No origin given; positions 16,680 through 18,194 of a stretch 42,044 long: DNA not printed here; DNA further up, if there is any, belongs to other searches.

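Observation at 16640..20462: AT-richer accessory island inserted between Mu F and the protease/scaffold gene: candidate prophage defence or exclusion cassette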

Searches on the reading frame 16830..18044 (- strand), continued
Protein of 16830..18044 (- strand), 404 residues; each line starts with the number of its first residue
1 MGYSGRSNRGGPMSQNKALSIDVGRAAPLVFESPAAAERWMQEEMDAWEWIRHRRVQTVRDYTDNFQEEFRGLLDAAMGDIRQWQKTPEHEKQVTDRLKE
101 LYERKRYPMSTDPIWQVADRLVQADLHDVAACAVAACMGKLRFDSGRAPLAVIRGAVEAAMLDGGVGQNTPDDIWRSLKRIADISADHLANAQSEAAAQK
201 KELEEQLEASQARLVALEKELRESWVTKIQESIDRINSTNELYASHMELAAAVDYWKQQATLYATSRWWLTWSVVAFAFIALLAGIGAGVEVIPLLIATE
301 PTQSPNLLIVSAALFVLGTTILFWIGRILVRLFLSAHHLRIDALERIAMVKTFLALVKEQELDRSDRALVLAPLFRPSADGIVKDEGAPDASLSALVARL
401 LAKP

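Call 58: fold_search(model_id=the predicted structure, library=viral)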
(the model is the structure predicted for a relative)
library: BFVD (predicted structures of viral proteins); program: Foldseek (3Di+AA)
matches with E <= 10: 157; with E <= 0.001: 0
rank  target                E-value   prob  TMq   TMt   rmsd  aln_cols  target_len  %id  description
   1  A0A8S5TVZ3            3.3e-02  1.00  0.31  0.39  38.0       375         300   11  Uncharacterized protein [Siphoviridae sp. ctQkj3]
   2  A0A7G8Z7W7            3.5e-01  0.38  0.23  0.22  57.5       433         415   15  (no name in the UniProt tables at hand)
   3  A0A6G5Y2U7            3.9e-01  0.18  0.17  0.11  63.2       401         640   13  (no name in the UniProt tables at hand)
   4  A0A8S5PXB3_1          4.1e-01  0.16  0.15  0.08  64.6       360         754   13  Minor tail protein [Myoviridae sp. ct4tH12]
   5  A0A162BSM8            8.1e-01  0.33  0.15  0.23  19.6       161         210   17  NS3 protein [Chenuda virus]
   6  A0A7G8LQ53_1          1.0e+00  0.03  0.08  0.04  62.0       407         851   20  (no name in the UniProt tables at hand)
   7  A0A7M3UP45            1.1e+00  0.96  0.27  0.55   5.7       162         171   12  Uncharacterized protein [Pyramimonas orientalis virus]
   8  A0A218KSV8            1.1e+00  0.89  0.27  0.13   6.2       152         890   18  (no name in the UniProt tables at hand)
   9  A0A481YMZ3            1.2e+00  0.33  0.19  0.30  10.2       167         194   13  Uncharacterized protein [Pithovirus LCDPAC01]
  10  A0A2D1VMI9            1.5e+00  0.30  0.16  0.12  19.5       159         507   14  Uncharacterized protein [Sodiomyces alkalinus fusarivirus 1]
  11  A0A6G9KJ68            1.5e+00  0.18  0.12  0.23  14.9       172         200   16  (no name in the UniProt tables at hand)
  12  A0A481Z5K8            1.5e+00  0.77  0.25  0.42   9.8       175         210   12  Uncharacterized protein [Pithovirus LCPAC103]
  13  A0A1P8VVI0            1.6e+00  0.15  0.23  0.09  48.6       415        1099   15  (no name in the UniProt tables at hand)
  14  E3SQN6                1.7e+00  0.15  0.13  0.26  23.0       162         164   12  Uncharacterized protein [Cyanophage P-SSP2]
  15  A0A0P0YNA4            1.8e+00  0.47  0.21  0.33  14.2       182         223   14  (no name in the UniProt tables at hand)
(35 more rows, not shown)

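Call 64: find_encoding_contigs(protein=P0006, flank=6000, max_places=2)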
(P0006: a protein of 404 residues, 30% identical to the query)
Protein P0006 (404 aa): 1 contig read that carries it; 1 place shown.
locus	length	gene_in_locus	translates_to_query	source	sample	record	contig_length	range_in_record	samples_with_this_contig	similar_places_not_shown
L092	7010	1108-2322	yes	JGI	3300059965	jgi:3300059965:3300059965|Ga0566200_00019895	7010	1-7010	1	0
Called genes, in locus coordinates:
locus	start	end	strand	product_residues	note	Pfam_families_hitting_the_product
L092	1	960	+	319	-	?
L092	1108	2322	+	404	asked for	PF19658:DUF6161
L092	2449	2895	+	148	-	-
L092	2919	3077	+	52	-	-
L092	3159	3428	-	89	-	-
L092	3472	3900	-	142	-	PF02452:PemK_toxin (weak)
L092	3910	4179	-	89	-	-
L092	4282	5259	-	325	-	PF03401:TctC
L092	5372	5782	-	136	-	-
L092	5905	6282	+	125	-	PF00903:Glyoxalase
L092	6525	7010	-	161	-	?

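Call 65: find_encoding_contigs(protein=P0014, flank=6000, max_places=3)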
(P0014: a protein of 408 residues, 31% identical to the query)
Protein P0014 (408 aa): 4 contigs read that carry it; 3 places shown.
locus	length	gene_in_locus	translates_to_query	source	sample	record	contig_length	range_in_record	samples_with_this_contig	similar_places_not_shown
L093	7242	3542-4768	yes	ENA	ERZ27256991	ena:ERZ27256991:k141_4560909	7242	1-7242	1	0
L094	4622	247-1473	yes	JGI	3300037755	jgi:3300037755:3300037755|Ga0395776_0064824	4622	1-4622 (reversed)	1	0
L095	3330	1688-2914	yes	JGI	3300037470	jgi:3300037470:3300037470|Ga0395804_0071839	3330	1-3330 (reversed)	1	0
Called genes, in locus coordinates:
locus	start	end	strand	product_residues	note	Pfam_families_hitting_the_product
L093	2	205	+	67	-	?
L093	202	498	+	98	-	-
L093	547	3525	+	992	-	PF01555:N6_N4_Mtase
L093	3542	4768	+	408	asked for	PF19658:DUF6161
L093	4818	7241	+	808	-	?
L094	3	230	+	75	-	?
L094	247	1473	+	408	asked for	PF19658:DUF6161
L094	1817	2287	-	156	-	-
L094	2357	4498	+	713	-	PF13191:AAA_16 (weak), PF02463:SMC_N (weak), PF13304:AAA_21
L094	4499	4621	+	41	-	?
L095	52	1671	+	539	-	PF01555:N6_N4_Mtase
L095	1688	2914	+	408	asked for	PF19658:DUF6161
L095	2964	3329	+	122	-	?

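Call 66: find_encoding_contigs(protein=P0002, flank=4000, max_places=2)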
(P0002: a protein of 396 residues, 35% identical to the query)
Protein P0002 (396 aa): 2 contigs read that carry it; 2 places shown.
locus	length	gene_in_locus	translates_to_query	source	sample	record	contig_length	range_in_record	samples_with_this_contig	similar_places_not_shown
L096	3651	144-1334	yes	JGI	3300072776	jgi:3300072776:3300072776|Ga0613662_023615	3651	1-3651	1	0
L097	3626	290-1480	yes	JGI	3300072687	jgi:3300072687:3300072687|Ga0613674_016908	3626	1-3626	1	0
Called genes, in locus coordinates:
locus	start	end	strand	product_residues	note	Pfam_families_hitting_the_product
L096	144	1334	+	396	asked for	PF19658:DUF6161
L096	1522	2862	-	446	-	PF09491:RE_AlwI (weak), PF01939:NucS_C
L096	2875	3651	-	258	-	PF06250:YhcG_C (weak), PF01939:NucS_C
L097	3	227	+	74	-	?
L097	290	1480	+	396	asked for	PF19658:DUF6161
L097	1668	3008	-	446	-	PF09491:RE_AlwI (weak), PF01939:NucS_C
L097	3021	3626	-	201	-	?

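Call 67: search_protein_families(library=padloc, proteins=[L093:547-3525:+, L093:4818-7241:+, L094:2357-4498:+, L096:1522-2862:-, L096:2875-3651:-, L092:2449-2895:+, L007:7265-7834:+, L008:2511-2960:+], max_evalue=0.001)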
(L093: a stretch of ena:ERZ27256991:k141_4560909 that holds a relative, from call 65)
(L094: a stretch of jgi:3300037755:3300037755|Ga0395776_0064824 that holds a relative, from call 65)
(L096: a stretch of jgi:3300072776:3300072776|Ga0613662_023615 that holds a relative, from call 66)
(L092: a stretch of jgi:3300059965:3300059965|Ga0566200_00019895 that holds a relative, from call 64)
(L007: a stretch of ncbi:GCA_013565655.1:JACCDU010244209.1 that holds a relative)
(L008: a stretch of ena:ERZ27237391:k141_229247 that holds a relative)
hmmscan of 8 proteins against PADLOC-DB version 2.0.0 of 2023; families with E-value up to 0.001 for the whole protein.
L093:547-3525:+ (992 aa): 37 families (the best 25 are shown)
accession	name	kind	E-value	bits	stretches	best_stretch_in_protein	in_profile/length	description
PDLC03632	MTase_III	-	0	1413.5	3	46-595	74-617/983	Type III methyltransferase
PDLC03636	MTase_III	-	1.2e-37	127.9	3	228-318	89-183/575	Type III methyltransferase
PDLC03354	MTase_II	-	1.8e-34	117.5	2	153-338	60-234/425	Type II methyltransferase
PDLC03644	MTase_III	-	3.6e-33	113.1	1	143-507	28-393/542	Type III methyltransferase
PDLC03634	MTase_III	-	1.8e-30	104.5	1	149-480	91-423/621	Type III methyltransferase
PDLC03633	MTase_III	-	4.1e-28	96.4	2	147-309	71-229/616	Type III methyltransferase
PDLC03635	MTase_III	-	5.7e-28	96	2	232-317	267-357/708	Type III methyltransferase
PDLC03339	MTase_II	-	1.3e-26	91.3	2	154-347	4-173/399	Type II methyltransferase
PDLC03300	MTase_II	-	1.7e-25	87.7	2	153-315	11-169/302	Type II methyltransferase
PDLC03641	MTase_III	-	7.5e-23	78.9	1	147-481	98-426/657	Type III methyltransferase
PDLC03638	MTase_III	-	1.6e-22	77.7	1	231-494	429-664/816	Type III methyltransferase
PDLC03371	MTase_II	-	8.9e-22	75.8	2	447-507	192-252/260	Type II methyltransferase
PDLC03738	oMTase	-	3.1e-18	63.6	2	444-509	202-267/376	orphan methyltransferase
PDLC03216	MTase_II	-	5.8e-17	59.7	2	444-509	192-257/364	Type II methyltransferase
PDLC03640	MTase_III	-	1.2e-15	54.9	1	154-279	44-161/654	Type III methyltransferase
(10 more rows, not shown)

L093:4818-7241:+ (808 aa): 4 families
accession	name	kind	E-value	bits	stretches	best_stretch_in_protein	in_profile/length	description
PDLC02208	Ppl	-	1.3e-09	34.8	1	261-358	205-303/894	-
PDLC03859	LmuB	-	1e-07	29.5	1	486-729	252-444/611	-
PDLC04135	mad3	-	0.00025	18.7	0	335-568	18-224/374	mads_3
PDLC03865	LmuB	-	0.00068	15.9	0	487-564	523-600/1007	-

L094:2357-4498:+ (713 aa): 24 families
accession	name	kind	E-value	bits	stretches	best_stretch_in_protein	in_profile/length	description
PDLC02208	Ppl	-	7.5e-29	98.4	2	563-706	755-891/894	-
PDLC04135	mad3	-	5.2e-15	53.9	1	57-661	18-338/374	mads_3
PDLC02980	AriA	-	4.2e-10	38.1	1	577-649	231-303/304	-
PDLC03859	LmuB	-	4.8e-10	37.2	1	208-452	252-445/611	-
PDLC04182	HEC-01A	-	1.3e-08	32.2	1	581-661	283-363/406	-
PDLC02335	AbiLi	-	8.7e-08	29.6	1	572-667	164-257/326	AbiLi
PDLC04164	AriA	-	3.9e-07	27.9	1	579-658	167-245/253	-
PDLC04177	HEC-01A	-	4.4e-07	27.2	1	579-665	272-358/393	-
PDLC04178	HEC-01A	-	7e-07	26.6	1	579-662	260-346/399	-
PDLC04174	HEC-01A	-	1.1e-06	26.2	1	581-662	144-225/264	-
PDLC04176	HEC-01A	-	1.6e-06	25.7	1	583-660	255-332/371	-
PDLC04678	PDC-M49A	-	1.6e-06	24.7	1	598-663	561-627/681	-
PDLC04179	HEC-01A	-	2.2e-06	25.1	1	594-667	348-423/459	-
PDLC04175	HEC-01A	-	3.9e-06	24.2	1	582-664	247-327/363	-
PDLC02981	AriAB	-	5.5e-06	23.3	1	580-665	306-394/694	-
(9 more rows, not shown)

L096:1522-2862:- (446 aa): 7 families
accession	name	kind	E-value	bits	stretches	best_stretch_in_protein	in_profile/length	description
PDLC04824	PDC-S02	-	6.3e-22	76.1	1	308-420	175-292/308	-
PDLC04799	PDC-S02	-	1.2e-19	68.5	1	303-420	167-292/308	-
PDLC04916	PDC-S11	-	1.1e-11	42.5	1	307-388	12-95/358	-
PDLC04915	PDC-S11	-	1.1e-05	22.9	1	319-387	27-98/379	-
PDLC04813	PDC-S02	-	3.9e-05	21.6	1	313-432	23-147/175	-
PDLC04810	PDC-S02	-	0.00054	17.3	1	314-434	206-331/355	-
PDLC04795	PDC-S02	-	0.00065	17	0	314-431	206-328/357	-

L096:2875-3651:- (258 aa): 11 families
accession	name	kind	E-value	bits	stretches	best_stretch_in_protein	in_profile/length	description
PDLC04824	PDC-S02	-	4.4e-23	79.9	1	157-240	208-291/308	-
PDLC04799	PDC-S02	-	1.4e-19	68.4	1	134-237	180-288/308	-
PDLC04916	PDC-S11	-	1.7e-09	35.2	1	132-211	21-96/358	-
PDLC04813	PDC-S02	-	2.4e-07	28.8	1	134-231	23-125/175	-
PDLC04831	PDC-S02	-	2.4e-07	28.5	1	134-228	192-291/346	-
PDLC04810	PDC-S02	-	2.8e-07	28.1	1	134-230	205-306/355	-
PDLC04803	PDC-S02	-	1.7e-06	25.9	1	132-231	118-221/269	-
PDLC04795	PDC-S02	-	7.6e-06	23.3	1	134-228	205-304/357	-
PDLC04807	PDC-S02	-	2.4e-05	21.7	1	130-232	195-303/351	-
PDLC04915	PDC-S11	-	5.9e-05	20.5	1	129-226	19-115/379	-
PDLC04798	PDC-S02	-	0.00043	18.4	1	110-220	40-156/222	-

L092:2449-2895:+ (148 aa): 0 families

L007:7265-7834:+ (189 aa): 0 families

L008:2511-2960:+ (149 aa): 0 families

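Call 68: search_protein_families(library=pfam, proteins=[L093:547-3525:+, L093:4818-7241:+, L094:2357-4498:+, L096:1522-2862:-, L096:2875-3651:-, L092:2449-2895:+, L007:7265-7834:+, L008:2511-2960:+], max_evalue=0.001)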
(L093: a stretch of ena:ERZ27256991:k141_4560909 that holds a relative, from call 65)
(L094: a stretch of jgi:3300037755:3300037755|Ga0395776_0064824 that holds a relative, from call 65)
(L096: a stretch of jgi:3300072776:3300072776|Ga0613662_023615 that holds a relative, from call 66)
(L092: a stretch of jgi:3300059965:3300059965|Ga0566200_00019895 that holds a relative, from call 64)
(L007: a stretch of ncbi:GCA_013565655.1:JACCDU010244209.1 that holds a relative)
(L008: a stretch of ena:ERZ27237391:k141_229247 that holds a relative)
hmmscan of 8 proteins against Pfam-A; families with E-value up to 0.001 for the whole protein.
L093:547-3525:+ (992 aa): 1 family
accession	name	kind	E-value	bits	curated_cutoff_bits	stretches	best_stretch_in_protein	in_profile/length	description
PF01555.25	N6_N4_Mtase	-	3.1e-28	99.7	26.7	1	178-501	1-217/221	DNA methylase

L093:4818-7241:+ (808 aa): 2 families
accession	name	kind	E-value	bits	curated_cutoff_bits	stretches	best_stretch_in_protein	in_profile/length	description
PF13191.12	AAA_16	-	2.6e-05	25.2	32.6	1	339-509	24-161/167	AAA ATPase domain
PF13263.12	PHP_C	-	0.00014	21.8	21.3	0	260-277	16-33/56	PHP-associated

L094:2357-4498:+ (713 aa): 3 families
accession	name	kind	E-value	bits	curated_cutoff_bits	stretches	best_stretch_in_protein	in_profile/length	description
PF13304.12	AAA_21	-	1.3e-10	42.2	27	1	551-649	214-303/304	AAA domain, putative AbiEii toxin, Type IV TA system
PF02463.25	SMC_N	-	2.5e-10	40.6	40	1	413-654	135-207/220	RecF/RecN/SMC N terminal domain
PF13191.12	AAA_16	-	2.7e-05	25.2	32.6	1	61-231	24-161/167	AAA ATPase domain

L096:1522-2862:- (446 aa): 3 families
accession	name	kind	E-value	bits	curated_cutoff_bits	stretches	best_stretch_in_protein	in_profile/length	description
PF01939.22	NucS_C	-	1e-10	42.1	24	1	319-411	2-91/124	Endonuclease NucS C-terminal domain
PF09491.16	RE_AlwI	-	1.5e-06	27.9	23.1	1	84-210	3-136/441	AlwI restriction endonuclease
PF06250.17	YhcG_C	-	0.00031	21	32.5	1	314-429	20-140/157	YhcG PDDEXK nuclease domain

L096:2875-3651:- (258 aa): 2 families
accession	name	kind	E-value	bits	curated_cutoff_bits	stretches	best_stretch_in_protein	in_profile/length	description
PF01939.22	NucS_C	-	4.3e-11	43.3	24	1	139-233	5-92/124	Endonuclease NucS C-terminal domain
PF06250.17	YhcG_C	-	1.1e-08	35.6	32.5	1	133-232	18-122/157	YhcG PDDEXK nuclease domain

L092:2449-2895:+ (148 aa): 0 families

L007:7265-7834:+ (189 aa): 0 families

L008:2511-2960:+ (149 aa): 0 families

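Call 72: find_related_loci(query=A1, collection=viral_contigs, flank=8000)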
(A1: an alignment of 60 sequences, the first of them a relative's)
Query A1 (392 aa) in viral_contigs; peptide patterns used: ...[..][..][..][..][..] (x = any residue, [..] = any of these).
94 stretches matched a pattern; 17 encode a relative of the query (tblastn E <= 1e-3); 17 distinct loci.
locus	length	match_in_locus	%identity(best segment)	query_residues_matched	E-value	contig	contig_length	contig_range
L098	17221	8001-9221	31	1-391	2e-43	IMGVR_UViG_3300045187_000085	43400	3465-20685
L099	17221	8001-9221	31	1-391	2e-43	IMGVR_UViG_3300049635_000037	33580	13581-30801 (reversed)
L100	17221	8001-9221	31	1-391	2e-43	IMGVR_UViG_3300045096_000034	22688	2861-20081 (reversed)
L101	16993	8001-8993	32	53-377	7e-37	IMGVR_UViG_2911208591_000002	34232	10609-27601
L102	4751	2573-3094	39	220-392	2e-32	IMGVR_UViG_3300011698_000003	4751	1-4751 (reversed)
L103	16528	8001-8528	39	211-388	2e-31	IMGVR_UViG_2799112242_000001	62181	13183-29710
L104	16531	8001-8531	37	219-391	1e-27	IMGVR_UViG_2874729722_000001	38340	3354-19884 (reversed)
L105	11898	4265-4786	35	220-392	8e-28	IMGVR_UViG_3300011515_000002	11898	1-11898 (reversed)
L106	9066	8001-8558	37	214-389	1e-25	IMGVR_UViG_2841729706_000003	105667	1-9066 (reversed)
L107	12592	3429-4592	26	3-387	2e-25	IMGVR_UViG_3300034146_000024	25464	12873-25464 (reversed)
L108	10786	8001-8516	37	212-378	7e-25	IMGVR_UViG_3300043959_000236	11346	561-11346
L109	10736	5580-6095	37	212-378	7e-25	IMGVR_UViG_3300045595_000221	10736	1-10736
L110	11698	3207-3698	32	211-375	2e-21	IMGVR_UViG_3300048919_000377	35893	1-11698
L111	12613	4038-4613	33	218-391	1e-19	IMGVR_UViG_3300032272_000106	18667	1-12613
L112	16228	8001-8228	55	300-375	2e-16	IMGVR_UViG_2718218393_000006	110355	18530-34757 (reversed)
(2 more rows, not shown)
